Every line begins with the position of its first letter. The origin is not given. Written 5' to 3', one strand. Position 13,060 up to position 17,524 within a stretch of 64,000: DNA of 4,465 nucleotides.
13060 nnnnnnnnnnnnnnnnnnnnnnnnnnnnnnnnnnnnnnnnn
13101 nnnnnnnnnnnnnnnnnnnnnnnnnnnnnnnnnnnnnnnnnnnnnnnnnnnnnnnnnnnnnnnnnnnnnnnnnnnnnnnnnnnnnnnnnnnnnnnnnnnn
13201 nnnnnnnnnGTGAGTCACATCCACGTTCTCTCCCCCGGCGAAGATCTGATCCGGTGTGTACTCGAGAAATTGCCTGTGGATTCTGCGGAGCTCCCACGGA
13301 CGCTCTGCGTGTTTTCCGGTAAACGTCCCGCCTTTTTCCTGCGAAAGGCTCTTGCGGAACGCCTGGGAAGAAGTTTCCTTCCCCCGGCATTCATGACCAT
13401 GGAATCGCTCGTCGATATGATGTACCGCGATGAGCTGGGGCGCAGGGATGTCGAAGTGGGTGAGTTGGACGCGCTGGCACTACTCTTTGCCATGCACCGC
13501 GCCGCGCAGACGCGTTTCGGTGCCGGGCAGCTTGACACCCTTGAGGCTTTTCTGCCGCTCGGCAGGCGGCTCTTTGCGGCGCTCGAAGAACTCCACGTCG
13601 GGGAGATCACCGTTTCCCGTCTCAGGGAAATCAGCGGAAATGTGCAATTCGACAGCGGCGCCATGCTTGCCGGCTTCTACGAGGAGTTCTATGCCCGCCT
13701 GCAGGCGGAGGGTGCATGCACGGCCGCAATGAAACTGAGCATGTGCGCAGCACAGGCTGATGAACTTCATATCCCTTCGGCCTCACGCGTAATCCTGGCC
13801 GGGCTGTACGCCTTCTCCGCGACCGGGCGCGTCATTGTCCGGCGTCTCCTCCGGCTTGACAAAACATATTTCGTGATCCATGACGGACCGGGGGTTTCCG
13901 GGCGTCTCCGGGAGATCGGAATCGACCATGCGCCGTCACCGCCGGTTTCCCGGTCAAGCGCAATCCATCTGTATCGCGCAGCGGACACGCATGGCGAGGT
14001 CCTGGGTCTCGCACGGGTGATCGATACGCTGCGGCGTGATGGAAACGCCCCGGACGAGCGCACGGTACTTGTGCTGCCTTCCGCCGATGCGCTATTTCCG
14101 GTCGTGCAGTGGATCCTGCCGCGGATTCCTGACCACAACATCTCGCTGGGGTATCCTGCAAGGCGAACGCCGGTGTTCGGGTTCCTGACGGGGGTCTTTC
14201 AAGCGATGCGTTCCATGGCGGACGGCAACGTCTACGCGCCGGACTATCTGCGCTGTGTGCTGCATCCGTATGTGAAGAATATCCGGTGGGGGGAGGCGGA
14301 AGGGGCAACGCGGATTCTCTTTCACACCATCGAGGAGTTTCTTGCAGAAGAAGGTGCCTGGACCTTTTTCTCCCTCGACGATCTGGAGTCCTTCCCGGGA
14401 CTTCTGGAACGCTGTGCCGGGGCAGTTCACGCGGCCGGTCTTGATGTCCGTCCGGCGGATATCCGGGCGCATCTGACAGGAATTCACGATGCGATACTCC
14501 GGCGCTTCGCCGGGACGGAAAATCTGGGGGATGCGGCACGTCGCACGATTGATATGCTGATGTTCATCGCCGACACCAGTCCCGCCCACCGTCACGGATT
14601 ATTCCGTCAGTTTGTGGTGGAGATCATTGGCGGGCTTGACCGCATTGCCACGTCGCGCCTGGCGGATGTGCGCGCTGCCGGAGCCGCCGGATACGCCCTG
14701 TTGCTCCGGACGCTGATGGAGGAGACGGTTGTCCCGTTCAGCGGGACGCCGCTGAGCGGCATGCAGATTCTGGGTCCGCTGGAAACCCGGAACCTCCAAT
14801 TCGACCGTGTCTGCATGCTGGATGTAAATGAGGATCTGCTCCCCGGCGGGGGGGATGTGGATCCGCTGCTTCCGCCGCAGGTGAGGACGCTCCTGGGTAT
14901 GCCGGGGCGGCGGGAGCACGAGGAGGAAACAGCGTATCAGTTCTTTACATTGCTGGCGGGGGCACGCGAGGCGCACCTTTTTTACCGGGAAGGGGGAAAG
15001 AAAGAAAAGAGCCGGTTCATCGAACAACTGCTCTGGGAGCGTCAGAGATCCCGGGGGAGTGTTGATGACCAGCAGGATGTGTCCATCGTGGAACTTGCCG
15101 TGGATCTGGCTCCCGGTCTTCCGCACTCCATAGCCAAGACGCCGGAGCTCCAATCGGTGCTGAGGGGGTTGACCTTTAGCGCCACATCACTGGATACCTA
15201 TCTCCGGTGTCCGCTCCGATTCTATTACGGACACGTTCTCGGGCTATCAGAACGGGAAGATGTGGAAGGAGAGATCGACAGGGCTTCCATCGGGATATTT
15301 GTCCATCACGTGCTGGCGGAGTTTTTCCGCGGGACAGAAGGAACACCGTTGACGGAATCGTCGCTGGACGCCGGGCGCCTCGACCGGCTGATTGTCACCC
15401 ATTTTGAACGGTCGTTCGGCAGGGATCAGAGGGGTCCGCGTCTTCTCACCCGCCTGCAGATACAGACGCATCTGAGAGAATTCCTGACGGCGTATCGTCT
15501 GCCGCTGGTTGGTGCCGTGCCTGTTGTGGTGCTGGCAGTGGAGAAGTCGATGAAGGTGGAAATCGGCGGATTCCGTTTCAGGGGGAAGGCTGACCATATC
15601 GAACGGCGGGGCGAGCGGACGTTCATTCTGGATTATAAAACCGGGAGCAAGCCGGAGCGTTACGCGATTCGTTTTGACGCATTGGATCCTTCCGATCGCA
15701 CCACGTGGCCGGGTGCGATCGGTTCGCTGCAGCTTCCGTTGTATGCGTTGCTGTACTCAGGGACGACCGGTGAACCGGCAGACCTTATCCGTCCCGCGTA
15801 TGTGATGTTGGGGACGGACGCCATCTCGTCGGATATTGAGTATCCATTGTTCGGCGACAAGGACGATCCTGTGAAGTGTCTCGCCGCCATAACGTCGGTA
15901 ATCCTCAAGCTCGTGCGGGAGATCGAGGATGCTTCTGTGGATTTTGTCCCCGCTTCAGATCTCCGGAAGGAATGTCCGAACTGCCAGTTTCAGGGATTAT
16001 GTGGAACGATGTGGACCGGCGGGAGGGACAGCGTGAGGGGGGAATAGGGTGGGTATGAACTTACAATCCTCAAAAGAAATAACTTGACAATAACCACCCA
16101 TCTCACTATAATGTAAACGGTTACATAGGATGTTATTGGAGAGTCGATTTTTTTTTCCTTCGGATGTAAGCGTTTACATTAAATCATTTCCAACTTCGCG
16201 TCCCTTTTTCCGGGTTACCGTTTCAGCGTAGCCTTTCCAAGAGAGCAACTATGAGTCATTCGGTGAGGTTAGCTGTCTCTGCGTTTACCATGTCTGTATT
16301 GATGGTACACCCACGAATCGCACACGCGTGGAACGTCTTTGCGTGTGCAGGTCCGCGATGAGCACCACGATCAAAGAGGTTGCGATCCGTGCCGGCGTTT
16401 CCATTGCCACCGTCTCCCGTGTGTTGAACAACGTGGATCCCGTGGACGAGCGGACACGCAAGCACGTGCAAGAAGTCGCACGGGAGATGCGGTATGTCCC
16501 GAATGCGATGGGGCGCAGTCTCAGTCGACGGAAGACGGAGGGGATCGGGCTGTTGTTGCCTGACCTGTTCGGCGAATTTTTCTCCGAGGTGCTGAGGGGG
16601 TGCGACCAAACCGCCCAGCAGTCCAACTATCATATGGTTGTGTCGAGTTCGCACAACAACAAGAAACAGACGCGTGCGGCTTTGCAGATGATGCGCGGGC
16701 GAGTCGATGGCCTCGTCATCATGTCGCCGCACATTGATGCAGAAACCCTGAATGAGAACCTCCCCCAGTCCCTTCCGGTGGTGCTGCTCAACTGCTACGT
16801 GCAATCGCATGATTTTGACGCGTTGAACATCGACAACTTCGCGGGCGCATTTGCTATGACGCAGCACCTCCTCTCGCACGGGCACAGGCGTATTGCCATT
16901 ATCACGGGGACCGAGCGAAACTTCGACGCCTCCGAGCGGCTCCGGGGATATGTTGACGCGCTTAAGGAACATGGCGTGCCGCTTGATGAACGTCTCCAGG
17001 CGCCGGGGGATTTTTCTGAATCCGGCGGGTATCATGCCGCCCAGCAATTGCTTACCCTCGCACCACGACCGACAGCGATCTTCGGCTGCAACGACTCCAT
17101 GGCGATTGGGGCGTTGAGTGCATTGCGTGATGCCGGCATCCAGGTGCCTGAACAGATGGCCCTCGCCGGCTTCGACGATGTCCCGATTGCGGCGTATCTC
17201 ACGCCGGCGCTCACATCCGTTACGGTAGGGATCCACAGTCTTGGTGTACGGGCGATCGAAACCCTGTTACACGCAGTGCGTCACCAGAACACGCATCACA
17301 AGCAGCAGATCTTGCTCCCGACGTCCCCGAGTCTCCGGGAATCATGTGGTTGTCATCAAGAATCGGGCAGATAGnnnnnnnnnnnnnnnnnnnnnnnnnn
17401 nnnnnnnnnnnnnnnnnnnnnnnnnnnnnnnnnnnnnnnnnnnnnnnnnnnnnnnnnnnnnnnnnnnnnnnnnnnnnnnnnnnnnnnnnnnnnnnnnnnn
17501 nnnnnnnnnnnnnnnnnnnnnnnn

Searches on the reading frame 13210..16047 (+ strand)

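Call 69: search_protein_families(library=pfam, proteins=[window:13210-16047:+], max_evalue=0.00001)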
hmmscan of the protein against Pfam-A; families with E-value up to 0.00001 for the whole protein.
window:13210-16047:+ (945 aa): 1 family
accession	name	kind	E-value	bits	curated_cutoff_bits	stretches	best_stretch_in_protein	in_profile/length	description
PF12705.13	PDDEXK_1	-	4e-30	106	22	1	655-931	1-246/247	PD-(D/E)XK nuclease superfamily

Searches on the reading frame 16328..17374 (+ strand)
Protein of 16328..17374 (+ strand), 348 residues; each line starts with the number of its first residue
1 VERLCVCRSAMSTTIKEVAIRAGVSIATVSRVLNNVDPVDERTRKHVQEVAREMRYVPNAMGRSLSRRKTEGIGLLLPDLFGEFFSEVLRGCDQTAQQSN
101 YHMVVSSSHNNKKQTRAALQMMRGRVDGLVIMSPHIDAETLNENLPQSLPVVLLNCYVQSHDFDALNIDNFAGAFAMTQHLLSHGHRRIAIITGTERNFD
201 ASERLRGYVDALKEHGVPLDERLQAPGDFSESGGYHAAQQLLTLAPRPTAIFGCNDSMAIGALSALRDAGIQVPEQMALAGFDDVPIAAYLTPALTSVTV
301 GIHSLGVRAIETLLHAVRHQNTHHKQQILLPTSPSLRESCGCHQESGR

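Call 69: search_protein_families(library=pfam, proteins=[window:16328-17374:+], max_evalue=0.00001)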
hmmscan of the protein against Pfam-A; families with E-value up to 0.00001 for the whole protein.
window:16328-17374:+ (348 aa): 4 families
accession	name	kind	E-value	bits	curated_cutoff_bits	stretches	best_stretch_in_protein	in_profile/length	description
PF13377.12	Peripla_BP_3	-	2.2e-40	138.9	26.5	1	179-340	2-167/167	Periplasmic binding protein-like domain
PF00532.27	Peripla_BP_1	-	2.8e-31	109.5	22.2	1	72-328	3-271/281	Periplasmic binding proteins and sugar binding domain of LacI family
PF13407.12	Peripla_BP_4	-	2.1e-18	67.2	35.1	1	73-289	1-223/258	Periplasmic binding protein domain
PF00356.27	LacI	-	2.3e-17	62.9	27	1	14-59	1-46/46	Bacterial regulatory proteins, lacI family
